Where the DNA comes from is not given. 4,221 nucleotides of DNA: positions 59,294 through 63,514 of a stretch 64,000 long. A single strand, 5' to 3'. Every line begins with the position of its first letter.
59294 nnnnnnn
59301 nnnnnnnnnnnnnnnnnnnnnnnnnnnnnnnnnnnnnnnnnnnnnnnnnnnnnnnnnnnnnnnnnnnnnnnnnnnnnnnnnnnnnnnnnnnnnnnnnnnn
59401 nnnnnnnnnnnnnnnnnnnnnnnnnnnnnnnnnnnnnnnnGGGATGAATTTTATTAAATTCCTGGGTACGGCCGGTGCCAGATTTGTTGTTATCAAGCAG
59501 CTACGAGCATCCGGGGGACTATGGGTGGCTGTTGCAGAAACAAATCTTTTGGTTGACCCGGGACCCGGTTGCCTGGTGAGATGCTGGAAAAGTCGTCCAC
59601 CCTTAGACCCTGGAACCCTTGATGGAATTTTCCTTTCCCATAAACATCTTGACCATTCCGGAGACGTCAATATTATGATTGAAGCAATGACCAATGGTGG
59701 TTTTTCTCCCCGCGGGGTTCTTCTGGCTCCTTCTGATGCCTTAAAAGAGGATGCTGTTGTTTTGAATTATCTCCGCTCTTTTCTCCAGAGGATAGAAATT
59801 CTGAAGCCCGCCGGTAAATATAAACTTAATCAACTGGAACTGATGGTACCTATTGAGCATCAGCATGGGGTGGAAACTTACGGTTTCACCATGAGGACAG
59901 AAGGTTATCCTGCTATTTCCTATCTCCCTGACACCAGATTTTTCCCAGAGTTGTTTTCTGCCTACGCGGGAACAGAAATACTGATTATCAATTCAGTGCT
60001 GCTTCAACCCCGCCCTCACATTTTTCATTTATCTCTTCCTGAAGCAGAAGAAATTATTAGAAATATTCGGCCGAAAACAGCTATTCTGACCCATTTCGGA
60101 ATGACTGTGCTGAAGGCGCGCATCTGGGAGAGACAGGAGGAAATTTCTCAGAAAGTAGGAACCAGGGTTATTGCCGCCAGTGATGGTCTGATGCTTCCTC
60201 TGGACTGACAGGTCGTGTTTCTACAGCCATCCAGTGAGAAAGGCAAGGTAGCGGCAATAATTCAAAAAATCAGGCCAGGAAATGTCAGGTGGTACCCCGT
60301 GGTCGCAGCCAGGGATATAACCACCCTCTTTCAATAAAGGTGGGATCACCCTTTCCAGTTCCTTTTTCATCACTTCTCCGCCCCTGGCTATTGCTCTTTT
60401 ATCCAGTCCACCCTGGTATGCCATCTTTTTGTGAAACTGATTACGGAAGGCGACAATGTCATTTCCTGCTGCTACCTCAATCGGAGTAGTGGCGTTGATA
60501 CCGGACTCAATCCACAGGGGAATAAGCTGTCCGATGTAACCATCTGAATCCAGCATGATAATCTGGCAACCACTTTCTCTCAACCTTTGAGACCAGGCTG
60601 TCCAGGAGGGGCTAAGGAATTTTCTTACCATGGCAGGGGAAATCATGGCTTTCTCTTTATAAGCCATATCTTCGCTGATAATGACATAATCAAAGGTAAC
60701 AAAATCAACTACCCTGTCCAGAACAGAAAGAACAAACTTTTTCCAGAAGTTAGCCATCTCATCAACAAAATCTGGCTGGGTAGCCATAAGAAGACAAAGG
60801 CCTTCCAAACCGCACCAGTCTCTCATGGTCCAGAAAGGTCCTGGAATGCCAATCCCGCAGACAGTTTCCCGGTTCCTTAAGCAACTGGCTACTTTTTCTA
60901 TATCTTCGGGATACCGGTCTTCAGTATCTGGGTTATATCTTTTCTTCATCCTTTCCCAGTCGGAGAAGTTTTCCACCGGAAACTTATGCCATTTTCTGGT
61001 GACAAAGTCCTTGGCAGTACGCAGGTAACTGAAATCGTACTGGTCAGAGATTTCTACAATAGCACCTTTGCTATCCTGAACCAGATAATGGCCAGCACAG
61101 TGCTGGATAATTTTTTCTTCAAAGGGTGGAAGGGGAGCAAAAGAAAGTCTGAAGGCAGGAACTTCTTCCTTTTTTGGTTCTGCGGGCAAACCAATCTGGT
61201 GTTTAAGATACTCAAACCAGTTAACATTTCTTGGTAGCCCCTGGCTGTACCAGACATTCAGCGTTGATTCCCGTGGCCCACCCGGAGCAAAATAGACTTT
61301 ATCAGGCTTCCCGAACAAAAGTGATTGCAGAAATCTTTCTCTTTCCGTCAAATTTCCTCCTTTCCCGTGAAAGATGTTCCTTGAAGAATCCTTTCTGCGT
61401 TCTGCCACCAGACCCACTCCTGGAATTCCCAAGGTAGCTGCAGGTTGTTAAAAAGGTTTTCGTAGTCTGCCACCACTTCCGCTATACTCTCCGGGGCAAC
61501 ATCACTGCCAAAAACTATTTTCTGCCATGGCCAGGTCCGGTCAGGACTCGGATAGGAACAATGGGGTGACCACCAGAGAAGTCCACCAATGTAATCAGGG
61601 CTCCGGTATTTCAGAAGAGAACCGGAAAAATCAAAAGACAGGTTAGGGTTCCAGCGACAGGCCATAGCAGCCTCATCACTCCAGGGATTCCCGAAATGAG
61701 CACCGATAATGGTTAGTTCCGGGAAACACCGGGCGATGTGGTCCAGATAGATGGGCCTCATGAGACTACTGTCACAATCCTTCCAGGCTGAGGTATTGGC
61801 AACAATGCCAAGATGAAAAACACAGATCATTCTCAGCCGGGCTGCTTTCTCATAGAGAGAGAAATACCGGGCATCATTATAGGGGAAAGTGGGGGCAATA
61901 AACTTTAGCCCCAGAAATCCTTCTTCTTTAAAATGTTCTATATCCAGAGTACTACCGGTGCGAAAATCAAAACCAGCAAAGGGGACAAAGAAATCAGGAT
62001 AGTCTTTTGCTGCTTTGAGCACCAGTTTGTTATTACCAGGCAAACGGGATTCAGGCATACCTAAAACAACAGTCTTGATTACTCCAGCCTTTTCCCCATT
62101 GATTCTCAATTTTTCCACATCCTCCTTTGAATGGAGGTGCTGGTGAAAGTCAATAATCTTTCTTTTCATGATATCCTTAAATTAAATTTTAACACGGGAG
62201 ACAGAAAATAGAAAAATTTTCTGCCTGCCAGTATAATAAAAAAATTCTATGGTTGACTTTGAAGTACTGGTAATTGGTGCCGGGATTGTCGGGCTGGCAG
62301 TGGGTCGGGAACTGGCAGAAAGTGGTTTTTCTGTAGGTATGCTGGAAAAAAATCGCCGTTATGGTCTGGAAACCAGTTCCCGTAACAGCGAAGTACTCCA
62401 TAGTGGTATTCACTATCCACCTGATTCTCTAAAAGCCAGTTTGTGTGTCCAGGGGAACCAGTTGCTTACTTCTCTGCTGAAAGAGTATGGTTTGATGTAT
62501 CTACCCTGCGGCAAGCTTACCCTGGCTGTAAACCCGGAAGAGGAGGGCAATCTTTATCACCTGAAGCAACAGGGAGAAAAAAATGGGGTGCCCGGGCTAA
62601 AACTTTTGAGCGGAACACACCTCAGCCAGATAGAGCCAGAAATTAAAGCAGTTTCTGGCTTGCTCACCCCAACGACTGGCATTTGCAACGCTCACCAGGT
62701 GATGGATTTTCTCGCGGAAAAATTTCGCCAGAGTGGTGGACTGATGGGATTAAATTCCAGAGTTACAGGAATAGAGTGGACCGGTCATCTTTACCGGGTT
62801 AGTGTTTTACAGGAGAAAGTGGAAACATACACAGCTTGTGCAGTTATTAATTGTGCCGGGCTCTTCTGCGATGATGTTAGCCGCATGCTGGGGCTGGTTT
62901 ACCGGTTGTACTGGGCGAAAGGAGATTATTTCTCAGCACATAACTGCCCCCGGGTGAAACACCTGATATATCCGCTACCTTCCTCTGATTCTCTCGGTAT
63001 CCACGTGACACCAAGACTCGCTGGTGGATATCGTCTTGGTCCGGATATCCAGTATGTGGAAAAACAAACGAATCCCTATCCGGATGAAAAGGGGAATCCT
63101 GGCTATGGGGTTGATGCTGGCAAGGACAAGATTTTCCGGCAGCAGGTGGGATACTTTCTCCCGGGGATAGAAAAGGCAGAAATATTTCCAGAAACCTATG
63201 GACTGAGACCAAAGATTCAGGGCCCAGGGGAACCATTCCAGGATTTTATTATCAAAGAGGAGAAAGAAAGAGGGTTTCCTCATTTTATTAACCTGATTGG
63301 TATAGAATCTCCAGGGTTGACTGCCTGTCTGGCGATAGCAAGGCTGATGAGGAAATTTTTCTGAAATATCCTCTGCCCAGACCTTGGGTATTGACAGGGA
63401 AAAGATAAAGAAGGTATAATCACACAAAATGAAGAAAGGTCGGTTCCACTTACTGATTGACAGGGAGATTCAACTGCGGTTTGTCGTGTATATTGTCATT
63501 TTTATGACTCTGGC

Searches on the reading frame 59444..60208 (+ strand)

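Call 29: search_protein_families(library=pfam, proteins=[window:59444-60208:+], max_evalue=0.001)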
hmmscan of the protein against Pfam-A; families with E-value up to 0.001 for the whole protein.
window:59444-60208:+ (254 aa): 2 families
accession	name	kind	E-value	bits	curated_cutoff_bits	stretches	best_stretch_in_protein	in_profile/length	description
PF12706.13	Lactamase_B_2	-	1.6e-23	83.8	27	1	33-218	1-200/200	Beta-lactamase superfamily domain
PF00753.33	Lactamase_B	-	2.2e-06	28.2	22.7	1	31-109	14-94/196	Metallo-beta-lactamase superfamily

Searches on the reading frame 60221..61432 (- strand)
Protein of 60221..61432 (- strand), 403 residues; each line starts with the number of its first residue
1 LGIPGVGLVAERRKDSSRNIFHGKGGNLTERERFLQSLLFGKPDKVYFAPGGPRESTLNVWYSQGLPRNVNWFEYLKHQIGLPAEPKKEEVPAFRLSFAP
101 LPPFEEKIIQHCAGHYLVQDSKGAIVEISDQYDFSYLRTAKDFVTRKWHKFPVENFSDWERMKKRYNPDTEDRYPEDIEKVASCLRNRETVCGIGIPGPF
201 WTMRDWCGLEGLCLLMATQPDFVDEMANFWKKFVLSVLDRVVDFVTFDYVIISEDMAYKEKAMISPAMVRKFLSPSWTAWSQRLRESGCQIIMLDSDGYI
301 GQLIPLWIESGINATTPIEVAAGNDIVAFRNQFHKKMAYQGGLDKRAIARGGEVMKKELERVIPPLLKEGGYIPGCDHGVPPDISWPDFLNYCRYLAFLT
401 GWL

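Call 29: search_protein_families(library=pfam, proteins=[window:60221-61432:-], max_evalue=0.001)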
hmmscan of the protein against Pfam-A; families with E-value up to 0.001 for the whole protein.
window:60221-61432:- (403 aa): 1 family
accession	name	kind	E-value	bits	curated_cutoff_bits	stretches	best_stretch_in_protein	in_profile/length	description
PF01208.23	URO-D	-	2.3e-07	30.6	23.9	1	153-384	99-331/346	Uroporphyrinogen decarboxylase (URO-D)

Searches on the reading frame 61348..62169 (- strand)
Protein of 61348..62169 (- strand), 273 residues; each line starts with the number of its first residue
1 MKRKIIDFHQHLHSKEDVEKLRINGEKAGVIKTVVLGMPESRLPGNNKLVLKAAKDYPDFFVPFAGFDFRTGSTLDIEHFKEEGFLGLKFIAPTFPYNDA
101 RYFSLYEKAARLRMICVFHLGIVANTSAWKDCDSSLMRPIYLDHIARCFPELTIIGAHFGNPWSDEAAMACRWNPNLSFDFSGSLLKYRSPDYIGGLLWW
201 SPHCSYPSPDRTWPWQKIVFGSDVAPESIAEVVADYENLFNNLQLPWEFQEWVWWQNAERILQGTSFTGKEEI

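Call 29: search_protein_families(library=pfam, proteins=[window:61348-62169:-], max_evalue=0.001)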
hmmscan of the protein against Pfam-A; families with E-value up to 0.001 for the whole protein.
window:61348-62169:- (273 aa): 1 family
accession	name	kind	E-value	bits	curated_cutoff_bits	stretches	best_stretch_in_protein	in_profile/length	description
PF04909.20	Amidohydro_2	-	7.2e-21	75.6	26.4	1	45-262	64-287/289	Amidohydrolase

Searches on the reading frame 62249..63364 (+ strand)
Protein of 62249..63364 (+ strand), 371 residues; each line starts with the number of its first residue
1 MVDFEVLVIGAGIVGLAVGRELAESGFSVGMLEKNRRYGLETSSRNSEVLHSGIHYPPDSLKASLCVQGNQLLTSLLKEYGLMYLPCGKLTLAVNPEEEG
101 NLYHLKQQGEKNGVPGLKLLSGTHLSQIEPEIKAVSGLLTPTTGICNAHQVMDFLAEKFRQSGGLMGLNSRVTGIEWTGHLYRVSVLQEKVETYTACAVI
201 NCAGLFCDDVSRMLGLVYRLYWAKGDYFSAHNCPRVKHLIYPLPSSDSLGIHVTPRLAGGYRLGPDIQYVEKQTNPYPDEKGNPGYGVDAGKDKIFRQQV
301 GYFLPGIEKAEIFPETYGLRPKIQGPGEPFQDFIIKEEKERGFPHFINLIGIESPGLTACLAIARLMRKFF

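Call 29: search_protein_families(library=pfam, proteins=[window:62249-63364:+], max_evalue=0.001)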
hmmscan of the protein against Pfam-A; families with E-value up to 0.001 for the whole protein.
window:62249-63364:+ (371 aa): 3 families
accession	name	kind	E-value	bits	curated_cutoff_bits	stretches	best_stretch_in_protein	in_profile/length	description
PF01266.30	DAO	-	5.6e-56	191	27.9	1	6-367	2-350/353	FAD dependent oxidoreductase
PF13450.12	NAD_binding_8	-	1.6e-06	28.7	21.9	1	8-47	1-40/68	NAD(P)-binding Rossmann-like domain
PF01494.25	FAD_binding_3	-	0.00024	20.9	22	1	4-37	2-35/349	FAD binding domain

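Call 51: find_encoding_contigs(protein=window:62249-63364:+, flank=10000, max_places=2)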
Protein window:62249-63364:+ (371 aa): 5 contigs read that carry it; 2 places shown.
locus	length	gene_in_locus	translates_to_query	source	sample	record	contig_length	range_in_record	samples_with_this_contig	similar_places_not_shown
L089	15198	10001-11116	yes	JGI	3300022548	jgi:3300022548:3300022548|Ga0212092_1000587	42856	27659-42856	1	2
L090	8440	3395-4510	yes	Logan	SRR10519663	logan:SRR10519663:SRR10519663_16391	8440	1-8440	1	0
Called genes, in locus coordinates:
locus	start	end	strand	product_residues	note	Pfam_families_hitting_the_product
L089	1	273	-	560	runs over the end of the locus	PF00370:FGGY_N, PF02782:FGGY_C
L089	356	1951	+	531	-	-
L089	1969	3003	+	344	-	PF01261:AP_endonuc_2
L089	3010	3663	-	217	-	-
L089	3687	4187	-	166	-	PF10502:Peptidase_S26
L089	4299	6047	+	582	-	PF01807:Zn_ribbon_DnaG, PF08275:DNAG_N, PF01751:Toprim, PF13155:Toprim_2, PF13662:Toprim_4, PF10410:DnaB_bind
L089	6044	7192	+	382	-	PF03979:Sigma70_r1_1 (weak), PF00140:Sigma70_r1_2, PF04542:Sigma70_r2, PF04539:Sigma70_r3, PF04545:Sigma70_r4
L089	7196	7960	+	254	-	PF23023:Anti-Pycsar_Apyc1 (weak), PF00753:Lactamase_B (weak), PF12706:Lactamase_B_2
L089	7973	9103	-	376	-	PF01208:URO-D (weak)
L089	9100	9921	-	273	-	PF04909:Amidohydro_2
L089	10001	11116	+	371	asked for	PF01266:DAO, PF13450:NAD_binding_8 (weak)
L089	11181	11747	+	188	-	-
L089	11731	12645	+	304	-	PF07596:SBP_bac_10 (weak), PF04773:FecR (weak)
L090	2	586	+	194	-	?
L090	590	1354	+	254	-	PF23023:Anti-Pycsar_Apyc1 (weak), PF00753:Lactamase_B (weak), PF12706:Lactamase_B_2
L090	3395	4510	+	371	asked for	PF01266:DAO, PF13450:NAD_binding_8 (weak)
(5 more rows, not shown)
